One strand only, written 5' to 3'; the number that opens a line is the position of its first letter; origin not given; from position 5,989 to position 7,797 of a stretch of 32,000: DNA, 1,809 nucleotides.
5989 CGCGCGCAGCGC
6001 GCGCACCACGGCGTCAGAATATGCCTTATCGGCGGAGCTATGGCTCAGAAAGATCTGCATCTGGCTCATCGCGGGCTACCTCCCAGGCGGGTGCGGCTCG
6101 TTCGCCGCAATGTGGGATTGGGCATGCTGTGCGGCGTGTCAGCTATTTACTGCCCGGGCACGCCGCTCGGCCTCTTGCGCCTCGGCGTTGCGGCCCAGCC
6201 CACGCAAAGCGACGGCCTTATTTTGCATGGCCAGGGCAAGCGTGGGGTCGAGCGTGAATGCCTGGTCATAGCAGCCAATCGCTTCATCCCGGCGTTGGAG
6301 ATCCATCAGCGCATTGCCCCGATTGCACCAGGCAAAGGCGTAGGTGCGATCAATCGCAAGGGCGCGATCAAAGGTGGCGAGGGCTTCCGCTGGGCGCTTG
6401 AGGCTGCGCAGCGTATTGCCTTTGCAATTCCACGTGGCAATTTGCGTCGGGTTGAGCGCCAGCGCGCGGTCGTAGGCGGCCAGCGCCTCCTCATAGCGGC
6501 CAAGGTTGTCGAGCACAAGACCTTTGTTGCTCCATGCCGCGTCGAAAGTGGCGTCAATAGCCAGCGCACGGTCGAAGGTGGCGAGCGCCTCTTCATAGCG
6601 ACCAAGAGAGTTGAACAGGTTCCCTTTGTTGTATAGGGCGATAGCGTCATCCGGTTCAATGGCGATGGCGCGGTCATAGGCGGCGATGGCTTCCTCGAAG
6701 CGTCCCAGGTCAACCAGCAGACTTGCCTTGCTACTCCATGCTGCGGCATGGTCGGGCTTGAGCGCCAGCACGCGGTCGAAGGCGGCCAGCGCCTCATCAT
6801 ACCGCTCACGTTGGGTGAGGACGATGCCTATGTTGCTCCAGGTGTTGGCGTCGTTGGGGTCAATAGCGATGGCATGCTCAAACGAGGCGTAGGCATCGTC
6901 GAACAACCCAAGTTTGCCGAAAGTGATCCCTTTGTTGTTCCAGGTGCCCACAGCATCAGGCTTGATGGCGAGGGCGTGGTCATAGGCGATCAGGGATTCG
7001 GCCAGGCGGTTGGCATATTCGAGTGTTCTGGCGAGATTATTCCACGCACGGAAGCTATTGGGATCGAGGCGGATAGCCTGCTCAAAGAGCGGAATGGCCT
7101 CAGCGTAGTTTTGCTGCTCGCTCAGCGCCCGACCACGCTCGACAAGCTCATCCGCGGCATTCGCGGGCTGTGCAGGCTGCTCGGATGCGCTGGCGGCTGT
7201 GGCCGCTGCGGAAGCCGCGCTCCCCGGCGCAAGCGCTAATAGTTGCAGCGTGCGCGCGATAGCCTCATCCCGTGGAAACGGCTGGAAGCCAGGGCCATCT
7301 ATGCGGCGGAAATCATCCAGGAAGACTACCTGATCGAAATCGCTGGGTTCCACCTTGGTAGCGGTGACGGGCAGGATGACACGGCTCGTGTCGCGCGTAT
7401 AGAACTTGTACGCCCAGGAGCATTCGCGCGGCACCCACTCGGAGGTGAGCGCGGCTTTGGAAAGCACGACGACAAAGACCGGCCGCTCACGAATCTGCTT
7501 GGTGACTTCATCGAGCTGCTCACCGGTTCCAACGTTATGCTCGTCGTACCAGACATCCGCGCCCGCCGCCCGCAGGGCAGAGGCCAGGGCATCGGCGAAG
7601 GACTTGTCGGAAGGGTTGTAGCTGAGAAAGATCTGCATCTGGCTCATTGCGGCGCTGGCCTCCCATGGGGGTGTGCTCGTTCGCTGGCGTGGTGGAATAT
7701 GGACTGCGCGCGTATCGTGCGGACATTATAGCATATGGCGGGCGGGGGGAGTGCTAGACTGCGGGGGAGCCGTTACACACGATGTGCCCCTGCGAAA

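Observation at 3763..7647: Tandem paralogous TIR-TPR genes: candidate stand-alone sensor/NADase-type module with no recognisable partner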

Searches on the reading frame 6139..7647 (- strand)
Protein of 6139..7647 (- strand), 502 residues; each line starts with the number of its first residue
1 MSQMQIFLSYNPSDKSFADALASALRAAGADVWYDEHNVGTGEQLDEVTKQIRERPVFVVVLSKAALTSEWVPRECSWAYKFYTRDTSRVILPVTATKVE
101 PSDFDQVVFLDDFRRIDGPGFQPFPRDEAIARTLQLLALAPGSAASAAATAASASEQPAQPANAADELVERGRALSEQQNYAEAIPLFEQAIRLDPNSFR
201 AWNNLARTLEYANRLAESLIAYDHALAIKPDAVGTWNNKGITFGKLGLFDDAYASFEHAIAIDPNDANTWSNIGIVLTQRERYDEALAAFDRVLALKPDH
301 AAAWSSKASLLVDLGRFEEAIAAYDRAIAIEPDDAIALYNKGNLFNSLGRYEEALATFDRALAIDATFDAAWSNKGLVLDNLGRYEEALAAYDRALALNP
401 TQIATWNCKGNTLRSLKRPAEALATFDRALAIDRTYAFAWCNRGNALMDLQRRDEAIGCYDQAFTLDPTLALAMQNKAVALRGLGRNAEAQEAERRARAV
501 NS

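Call 3: search_protein_families(library=pfam, proteins=[window:6139-7647:-], max_evalue=0.01)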
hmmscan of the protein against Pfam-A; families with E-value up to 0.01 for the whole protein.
window:6139-7647:- (502 aa): 35 families (the best 25 are shown)
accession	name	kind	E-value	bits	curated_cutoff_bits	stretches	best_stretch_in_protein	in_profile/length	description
PF00515.34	TPR_1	-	4.7e-80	260.9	27.8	8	371-401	3-33/34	Tetratricopeptide repeat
PF07719.23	TPR_2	-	2.2e-66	215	27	9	371-401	3-33/34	Tetratricopeptide repeat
PF13414.12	TPR_11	-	2.1e-59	197.4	26.8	8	310-345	3-38/42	TPR repeat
PF13181.12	TPR_8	-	7.1e-57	185.2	25.7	6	371-401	3-33/34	Tetratricopeptide repeat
PF13431.12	TPR_17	-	2e-51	168.4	24.4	6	187-217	1-31/34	Tetratricopeptide repeat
PF13424.12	TPR_12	-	3e-41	139.9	30.1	6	267-330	3-74/77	Tetratricopeptide repeat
PF13432.12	TPR_16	-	8.4e-41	138.4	32.7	5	307-366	3-62/65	Tetratricopeptide repeat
PF13428.12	TPR_14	-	3.1e-33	111.2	23.5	6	166-207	2-43/44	Tetratricopeptide repeat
PF13176.12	TPR_7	-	1.1e-32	109.7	27.9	4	337-365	1-29/36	Tetratricopeptide repeat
PF14559.12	TPR_19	-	1.3e-30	105.9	25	4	311-372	1-61/68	Tetratricopeptide repeat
PF13371.12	TPR_9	-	2e-28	98.6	35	5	276-337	4-65/73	Tetratricopeptide repeat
PF13374.12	TPR_10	-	1.4e-22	79.4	27.5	1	271-296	6-31/42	Tetratricopeptide repeat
PF13676.11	TIR_2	-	2.1e-18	67.4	28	1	6-111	1-107/122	TIR domain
PF13174.12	TPR_6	-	2.5e-15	56.4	26.3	0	171-198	6-33/33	Tetratricopeptide repeat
PF23914.1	TPR_CcmH_CycH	-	9.5e-15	55.2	42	1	260-311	43-94/158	Cytochrome c-type biogenesis protein H TPR domain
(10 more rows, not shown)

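Call 4: search_protein_families(library=padloc, proteins=[window:6139-7647:-], max_evalue=0.01)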
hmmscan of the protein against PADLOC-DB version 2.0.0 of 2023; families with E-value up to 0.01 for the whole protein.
window:6139-7647:- (502 aa): 14 families
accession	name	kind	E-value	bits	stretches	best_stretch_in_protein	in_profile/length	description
PDLC02012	SAVED5--SAVED_TIR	-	5.4e-13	46.8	1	5-94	15-104/404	-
PDLC05062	PDC-S66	-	5.1e-12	43.8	1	3-94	148-240/282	-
PDLC02421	Aga_TIR-PNTD1-PNTD2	-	3.9e-07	27.5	1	3-95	3-99/430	Class I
PDLC03015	TIR-NLR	-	6.8e-07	26.4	1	6-95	4-93/824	-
PDLC02403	Aga_TIR-PNTD1-PNTD2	-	7.2e-07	26.6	1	5-94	4-97/443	Class I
PDLC00436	ThsB1|ThsB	-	8.1e-07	26.7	1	2-116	34-151/183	TIR-like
PDLC01172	TPR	-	1.1e-06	25.8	0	269-308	86-125/448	TPR repeats containing protein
PDLC01092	C3a198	-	2.1e-06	24.9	0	269-372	198-307/523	TPR protein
PDLC00728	Effector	-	3e-05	21.2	1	5-52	11-59/432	TIR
PDLC00419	ThsB1|ThsB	-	0.00042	18.2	1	3-93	27-121/165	TIR-like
PDLC00727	Effector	-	0.0013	15.3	1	5-49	175-220/590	TIR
PDLC00417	ThsB1|ThsB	-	0.0014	16.2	1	5-95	168-260/303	TIR-like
PDLC02416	Aga_REase-TIR-PNTD1-PNTD2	-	0.0029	14.4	1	6-104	158-255/572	Class I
PDLC02013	SAVED5--SAVED_TIR_JAB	-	0.003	14.1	1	5-50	174-220/584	-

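Call 5: search_protein_families(library=ncbifam, proteins=[window:6139-7647:-], max_evalue=0.01)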
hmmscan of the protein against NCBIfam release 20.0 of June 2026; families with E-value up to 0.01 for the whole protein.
window:6139-7647:- (502 aa): 33 families (the best 25 are shown)
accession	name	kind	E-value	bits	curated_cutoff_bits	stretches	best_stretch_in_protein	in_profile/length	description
NF040959.1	MamA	equivalog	1.9e-43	148.3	200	3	236-389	40-193/204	magnetosome protein MamA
TIGR02521.1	type_IV_pilW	equivalog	1.3e-33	116.5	154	3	152-326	18-194/234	type IV pilus biogenesis/stability protein PilW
TIGR02552.1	LcrH_SycD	equivalog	3.1e-31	107.9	104.8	4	279-366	30-117/136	SycD/LcrH family type III secretion system chaperone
TIGR02917.1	PEP_TPR_lipo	equivalog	5.2e-30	104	312.2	3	245-363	137-255/899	XrtA/PEP-CTERM system TPR-repeat protein PrsT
NF008391.2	PRK11189.1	equivalog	1.1e-26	94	250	4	238-326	70-158/297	lipoprotein NlpI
NF033762.1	social_mot_Tgl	equivalog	3.1e-26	92.2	225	3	240-388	38-189/252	social motility TPR repeat lipoprotein Tgl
NF033920.0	C39_PA2778_fam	equivalog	6e-23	81.5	150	3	302-400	157-255/255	PA2778 family cysteine peptidase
NF040561.1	PrimPol_Msp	equivalog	4.4e-16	58.5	200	2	249-333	7-83/515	CRISPR-associated primase-polymerase type A1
NF002725.1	PRK02603.1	equivalog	1.8e-15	57.4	143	2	315-395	49-132/173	photosystem I assembly protein Ycf3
NF033758.1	gliding_GltE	equivalog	2e-15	56.7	225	1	259-404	214-360/411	adventurous gliding motility TPR repeat lipoprotein GltE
TIGR00990.1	3a0801s09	subfamily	5.3e-15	55.1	757.25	1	249-434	310-498/615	mitochondrial import receptor subunit TOM70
NF053607.1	CHU_0125_OmpA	equivalog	1.1e-12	47.3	620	2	280-364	32-116/639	CHU_0125 family OmpA-like outer membrane integrity protein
NF011886.0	PRK15359.1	equivalog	1.8e-12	47.3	146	1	170-273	29-131/144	type III secretion system chaperone protein SscB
NF052415.1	T3SS_chap_SctY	equivalog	4.5e-12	46.4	70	3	249-329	22-105/106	type III secretion apparatus assembly chaperone SctY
NF047558.1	TPR_END_plus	domain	1.9e-11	43.7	32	0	172-202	6-35/56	TPR end-of-group domain-containing protein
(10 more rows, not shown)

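Call 47: search_solved_structures(query=window:6139-7647:-, max_evalue=1e-8, show_alignments=0)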
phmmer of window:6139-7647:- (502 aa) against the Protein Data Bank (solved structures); distinct sequences matched with E-value up to 1e-8: 95 (the best 60 are shown).
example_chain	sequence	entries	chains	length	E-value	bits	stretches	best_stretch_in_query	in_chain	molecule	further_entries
9qhb_A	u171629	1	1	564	2.2e-76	260.8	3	172-412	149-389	Engineered tetratricopeptide repeat protein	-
8bu0_A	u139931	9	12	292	1.6e-62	215.1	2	177-408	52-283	Consensus tetratricopeptide repeat protein | Crystal structure of an 8-repeat consensus TPR superhelix with Zinc. | Monomer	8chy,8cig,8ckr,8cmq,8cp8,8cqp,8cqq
7yeh_B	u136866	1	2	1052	1.7e-46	162.2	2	184-447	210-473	UDP-N-acetylglucosamine--peptide N-acetylglucosaminyltransferase 110 kDa subunit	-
7yea_A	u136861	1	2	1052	1.7e-46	162.2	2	184-447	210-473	UDP-N-acetylglucosamine--peptide N-acetylglucosaminyltransferase 110 kDa subunit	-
7ntf_A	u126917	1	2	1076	1.8e-46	162.1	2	184-447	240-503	Isoform 1 of UDP-N-acetylglucosamine--peptide N-acetylglucosaminyltransferase 110 kDa subu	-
1w3b_A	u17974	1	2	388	3.8e-41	144.6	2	248-416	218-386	UDP-N-ACETYLGLUCOSAMINE--PEPTIDE N-ACETYLGLUCOSAMINYLTRANSFERASE 110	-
6eou_A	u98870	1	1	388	1e-40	143.2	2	243-416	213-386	UDP-N-acetylglucosamine--peptide N-acetylglucosaminyltransferase 110 kDa subunit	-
9qhc_A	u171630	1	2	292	2.2e-39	138.8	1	166-447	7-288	Engineered tetratricopeptide repeat protein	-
7y4i_A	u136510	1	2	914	2.6e-32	115.4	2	206-479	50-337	Probable UDP-N-acetylglucosamine--peptide N-acetylglucosaminyltransferase SPINDLY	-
8dtf_A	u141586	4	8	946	3.1e-32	115.2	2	206-479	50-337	Probable UDP-N-acetylglucosamine--peptide N-acetylglucosaminyltransferase SPINDLY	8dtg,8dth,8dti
9g8o_B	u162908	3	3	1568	1.2e-25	93.5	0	232-343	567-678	Superkiller complex protein 3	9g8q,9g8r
7qdr_B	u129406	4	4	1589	1.3e-25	93.4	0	232-343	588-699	Tetratricopeptide repeat protein 37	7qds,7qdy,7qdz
6b85_J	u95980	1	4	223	8.8e-22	80.7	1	245-366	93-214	TMHC4_R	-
8ch0_A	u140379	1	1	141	6.9e-21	77.8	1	234-365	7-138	Consensus tetratricopeptide repeat protein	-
2fo7_A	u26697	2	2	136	1.2e-20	77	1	235-365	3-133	SYNTHETIC CONSENSUS TPR PROTEIN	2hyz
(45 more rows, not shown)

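Call 66: predict_structure(alignment_id=A2)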
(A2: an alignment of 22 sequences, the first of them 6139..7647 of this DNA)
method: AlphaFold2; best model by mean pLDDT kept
length: 502 residues; sequences in the alignment: 22
mean_pLDDT: 89.1   pTM: 0.82
mean pLDDT of the five models: 89.1, 88.4, 87.7, 87.2, 86.5
residues with pLDDT >= 90: 374; 70-90: 67; 50-70: 35; < 50: 26
segments of 3 or more residues with pLDDT < 50: 146-148, 150-159, 251-256
pLDDT, mean of each block of 10 residues (from residue 1): 88 94 94 73 74 93 93 91 85 94 84 84 91 92 56 48 82 91 95 95 96 92 97 95 83 48 58 60 94 97 96 95 98 95 97 98 96 98 98 98 98 98 98 98 98 98 96 97 98 95 64
secondary structure, 60 per line:
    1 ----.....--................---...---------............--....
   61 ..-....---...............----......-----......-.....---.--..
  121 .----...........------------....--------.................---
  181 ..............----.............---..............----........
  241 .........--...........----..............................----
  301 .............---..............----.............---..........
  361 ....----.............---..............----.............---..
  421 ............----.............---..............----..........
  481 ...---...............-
elements in order: E5-9 H12-27 E31-33 H43-54 E57-62 H64-67 H71-85 E90-95 H101-106 H108-112 H126-136 H149-152 H161-177 H181-194 H199-211 H215-228 H233-249 H252-262 H267-296 H301-313 H317-330 H335-347 H351-364 H369-381 H385-398 H403-415 H419-432 H437-449 H453-466 H471-483 H487-501

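Call 71: fold_search(model_id=the predicted structure, library=pdb)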
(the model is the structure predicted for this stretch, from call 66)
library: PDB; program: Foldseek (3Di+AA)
matches with E <= 10: 1485; with E <= 0.001: 475
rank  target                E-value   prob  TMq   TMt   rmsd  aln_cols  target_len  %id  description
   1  1w3b_A                2.1e-15  1.00  0.43  0.53  10.0       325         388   28  The superhelical TPR domain of O-linked GlcNAc transferase reveals structural similarities to importin alpha. (released 2004-09-09)
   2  6eou                  4.2e-15  1.00  0.51  0.71   4.3       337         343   24  O-GlcNAc transferase TPR domain with the intellectual disability associated mutation L254F (released 2018-05-09)
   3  8chy                  5.3e-15  1.00  0.40  0.67   5.8       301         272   30  Crystal structure of an 8-repeat consensus TPR superhelix with Zinc. (released 2024-02-21)
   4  9qhb                  3.6e-14  1.00  0.44  0.76   4.4       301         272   28  Crystal structure of 16-repeat CTPR protein with eliminated coordination sites (released 2025-10-22)
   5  8dtf_A                8.2e-14  1.00  0.33  0.22  16.2       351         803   23  Cryo-EM structure of the full length Arabidopsis SPY with complete TPRs (released 2023-03-08)
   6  1w3b_B                1.0e-13  1.00  0.48  0.63   4.5       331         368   25  The superhelical TPR domain of O-linked GlcNAc transferase reveals structural similarities to importin alpha. (released 2004-09-09)
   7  7yea_A                1.1e-13  1.00  0.44  0.25  17.0       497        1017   22  Human O-GlcNAc transferase Dimer (released 2023-07-12)
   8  8dtg_A                1.3e-13  1.00  0.33  0.22  16.1       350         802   23  Cryo-EM structure of Arabidopsis SPY alternative conformation 1 (released 2023-03-08)
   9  7y4i_B                1.6e-13  1.00  0.33  0.22  16.5       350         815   23  Crystal structure of SPINDLY in complex with GDP (released 2022-12-07)
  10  7y4i_A                4.0e-13  1.00  0.33  0.22  16.6       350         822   23  Crystal structure of SPINDLY in complex with GDP (released 2022-12-07)
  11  7yeh_A                5.4e-13  1.00  0.44  0.24  10.2       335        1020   29  Cryo-EM structure of human OGT-OGA complex (released 2023-07-12)
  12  9qhc_B                7.1e-13  1.00  0.43  0.75   9.7       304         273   29  Crystal structure of 8-repeat CTPR protein with eliminated coordination sites (released 2025-10-22)
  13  8dtg_B                7.7e-13  1.00  0.34  0.24  15.7       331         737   24  Cryo-EM structure of Arabidopsis SPY alternative conformation 1 (released 2023-03-08)
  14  8dth_B                1.4e-12  1.00  0.36  0.27   8.1       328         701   21  Cryo-EM structure of Arabidopsis SPY alternative conformation 2 (released 2023-03-08)
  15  7ntf_A                1.4e-12  1.00  0.45  0.27   9.8       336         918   28  Cryo-EM structure of unliganded O-GlcNAc transferase (released 2021-11-17)
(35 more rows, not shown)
